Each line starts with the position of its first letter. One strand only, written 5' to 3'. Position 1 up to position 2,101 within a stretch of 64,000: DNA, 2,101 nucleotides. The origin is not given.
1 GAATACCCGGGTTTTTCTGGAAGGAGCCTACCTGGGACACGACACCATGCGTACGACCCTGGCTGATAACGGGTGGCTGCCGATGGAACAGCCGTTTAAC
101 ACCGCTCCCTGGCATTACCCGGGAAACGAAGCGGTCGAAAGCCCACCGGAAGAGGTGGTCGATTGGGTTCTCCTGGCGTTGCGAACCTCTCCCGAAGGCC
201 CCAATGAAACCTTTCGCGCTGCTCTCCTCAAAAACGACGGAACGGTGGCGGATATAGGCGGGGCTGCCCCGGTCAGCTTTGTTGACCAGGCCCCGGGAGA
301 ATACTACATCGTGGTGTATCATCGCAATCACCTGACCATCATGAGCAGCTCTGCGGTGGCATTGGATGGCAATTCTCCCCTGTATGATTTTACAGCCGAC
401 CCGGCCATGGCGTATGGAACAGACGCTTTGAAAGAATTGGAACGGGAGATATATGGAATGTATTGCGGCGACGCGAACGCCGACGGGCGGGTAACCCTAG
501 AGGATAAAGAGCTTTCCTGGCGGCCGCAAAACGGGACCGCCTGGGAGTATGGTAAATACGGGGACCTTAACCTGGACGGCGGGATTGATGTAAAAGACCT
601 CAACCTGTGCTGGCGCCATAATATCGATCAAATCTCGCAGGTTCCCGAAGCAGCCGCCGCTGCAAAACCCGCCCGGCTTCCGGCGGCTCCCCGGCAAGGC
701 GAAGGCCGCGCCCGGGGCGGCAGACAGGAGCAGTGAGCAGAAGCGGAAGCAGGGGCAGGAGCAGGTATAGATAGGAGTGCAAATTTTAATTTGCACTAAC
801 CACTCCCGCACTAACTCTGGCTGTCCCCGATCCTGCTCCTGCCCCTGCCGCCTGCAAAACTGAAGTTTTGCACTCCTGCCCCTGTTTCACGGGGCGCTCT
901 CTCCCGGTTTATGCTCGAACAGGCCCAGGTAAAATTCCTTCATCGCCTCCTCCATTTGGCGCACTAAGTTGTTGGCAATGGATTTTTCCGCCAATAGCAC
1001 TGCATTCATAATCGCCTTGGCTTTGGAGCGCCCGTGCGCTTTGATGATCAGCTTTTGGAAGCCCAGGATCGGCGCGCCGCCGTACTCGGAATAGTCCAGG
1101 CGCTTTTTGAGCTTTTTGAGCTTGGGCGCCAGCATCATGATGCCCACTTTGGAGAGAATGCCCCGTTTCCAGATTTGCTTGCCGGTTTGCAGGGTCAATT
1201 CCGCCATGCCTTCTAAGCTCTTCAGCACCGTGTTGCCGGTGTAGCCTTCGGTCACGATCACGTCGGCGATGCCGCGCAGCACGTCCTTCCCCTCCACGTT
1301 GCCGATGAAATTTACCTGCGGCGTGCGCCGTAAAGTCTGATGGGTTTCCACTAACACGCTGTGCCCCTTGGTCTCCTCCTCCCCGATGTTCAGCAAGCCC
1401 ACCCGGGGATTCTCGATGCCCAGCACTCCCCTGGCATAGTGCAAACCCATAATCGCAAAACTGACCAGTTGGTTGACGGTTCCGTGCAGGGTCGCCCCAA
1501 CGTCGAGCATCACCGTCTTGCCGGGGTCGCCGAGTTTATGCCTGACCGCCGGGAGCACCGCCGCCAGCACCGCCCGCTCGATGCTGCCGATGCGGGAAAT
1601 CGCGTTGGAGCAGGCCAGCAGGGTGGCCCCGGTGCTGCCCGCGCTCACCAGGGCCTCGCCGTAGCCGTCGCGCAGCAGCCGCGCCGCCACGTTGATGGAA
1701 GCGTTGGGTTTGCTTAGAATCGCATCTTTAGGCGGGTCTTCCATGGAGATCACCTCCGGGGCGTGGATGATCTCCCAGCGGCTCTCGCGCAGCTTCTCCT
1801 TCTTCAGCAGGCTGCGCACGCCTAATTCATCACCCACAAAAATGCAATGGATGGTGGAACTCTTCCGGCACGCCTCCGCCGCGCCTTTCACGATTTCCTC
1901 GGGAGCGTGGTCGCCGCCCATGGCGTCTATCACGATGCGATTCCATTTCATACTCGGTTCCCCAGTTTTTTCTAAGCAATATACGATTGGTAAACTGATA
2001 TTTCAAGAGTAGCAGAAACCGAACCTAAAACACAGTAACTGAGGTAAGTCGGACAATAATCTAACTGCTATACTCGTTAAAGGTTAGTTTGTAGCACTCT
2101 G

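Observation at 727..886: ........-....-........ palindrome family with GCAGG-rich flanks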

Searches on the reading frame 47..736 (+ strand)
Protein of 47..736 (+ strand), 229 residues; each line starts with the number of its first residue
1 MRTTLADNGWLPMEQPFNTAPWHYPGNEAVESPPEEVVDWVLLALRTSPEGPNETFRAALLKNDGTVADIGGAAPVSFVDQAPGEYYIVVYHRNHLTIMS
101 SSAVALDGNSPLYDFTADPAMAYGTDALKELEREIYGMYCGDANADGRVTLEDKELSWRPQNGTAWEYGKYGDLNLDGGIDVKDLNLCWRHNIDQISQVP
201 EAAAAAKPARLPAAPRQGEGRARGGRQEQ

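Call 16: search_protein_families(library=pfam, proteins=[window:47-736:+])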
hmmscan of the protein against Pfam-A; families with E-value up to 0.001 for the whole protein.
window:47-736:+ (229 aa): 0 families

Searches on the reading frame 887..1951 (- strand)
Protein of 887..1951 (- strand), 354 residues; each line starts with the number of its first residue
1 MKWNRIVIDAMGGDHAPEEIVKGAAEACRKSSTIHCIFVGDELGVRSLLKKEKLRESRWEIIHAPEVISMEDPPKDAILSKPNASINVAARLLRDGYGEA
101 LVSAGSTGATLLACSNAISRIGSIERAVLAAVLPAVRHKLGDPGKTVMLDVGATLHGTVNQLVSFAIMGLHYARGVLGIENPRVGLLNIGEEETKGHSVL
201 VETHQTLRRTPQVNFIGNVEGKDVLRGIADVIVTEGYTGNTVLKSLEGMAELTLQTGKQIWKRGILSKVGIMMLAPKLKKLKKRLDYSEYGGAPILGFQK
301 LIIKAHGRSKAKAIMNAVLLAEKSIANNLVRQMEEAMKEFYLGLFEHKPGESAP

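Call 16: search_protein_families(library=pfam, proteins=[window:887-1951:-])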
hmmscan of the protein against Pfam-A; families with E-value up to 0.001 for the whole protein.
window:887-1951:- (354 aa): 1 family
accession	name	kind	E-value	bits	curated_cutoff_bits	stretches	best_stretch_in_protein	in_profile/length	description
PF02504.20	FA_synthesis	-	4.5e-97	325.5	29.1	1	5-329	2-321/324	Fatty acid synthesis protein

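Call 17: find_encoding_contigs(protein=window:887-1951:-, flank=10000, max_places=6)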
Protein window:887-1951:- (354 aa): 5 contigs read that carry it; 5 places shown.
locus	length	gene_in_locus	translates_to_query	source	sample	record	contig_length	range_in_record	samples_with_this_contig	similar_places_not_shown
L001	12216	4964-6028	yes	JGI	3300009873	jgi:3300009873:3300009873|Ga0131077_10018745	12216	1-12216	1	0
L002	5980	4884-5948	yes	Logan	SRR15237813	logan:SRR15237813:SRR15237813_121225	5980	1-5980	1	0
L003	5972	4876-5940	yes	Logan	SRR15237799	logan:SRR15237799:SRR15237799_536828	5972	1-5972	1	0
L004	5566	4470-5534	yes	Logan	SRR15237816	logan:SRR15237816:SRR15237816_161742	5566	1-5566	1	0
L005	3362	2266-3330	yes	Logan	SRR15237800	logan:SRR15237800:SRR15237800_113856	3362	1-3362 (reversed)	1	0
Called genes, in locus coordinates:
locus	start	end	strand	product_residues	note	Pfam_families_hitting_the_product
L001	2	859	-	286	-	?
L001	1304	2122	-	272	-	PF18962:Por_Secre_tail (weak), PF13860:FlgD_ig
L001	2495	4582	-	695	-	PF18962:Por_Secre_tail (weak), PF13860:FlgD_ig (weak)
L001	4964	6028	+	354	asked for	PF02504:FA_synthesis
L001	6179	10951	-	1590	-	PF18998:Flg_new_2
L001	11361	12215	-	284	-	?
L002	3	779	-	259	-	?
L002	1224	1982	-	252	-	PF13860:FlgD_ig, PF18962:Por_Secre_tail (weak)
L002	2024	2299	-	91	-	-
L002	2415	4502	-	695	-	PF18962:Por_Secre_tail (weak), PF13860:FlgD_ig (weak)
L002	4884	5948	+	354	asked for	PF02504:FA_synthesis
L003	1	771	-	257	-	?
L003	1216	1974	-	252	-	PF13860:FlgD_ig, PF18962:Por_Secre_tail (weak)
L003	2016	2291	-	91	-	-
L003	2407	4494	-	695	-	PF18962:Por_Secre_tail (weak), PF13860:FlgD_ig (weak)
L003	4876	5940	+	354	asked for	PF02504:FA_synthesis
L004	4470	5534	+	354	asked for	PF02504:FA_synthesis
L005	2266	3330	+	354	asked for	PF02504:FA_synthesis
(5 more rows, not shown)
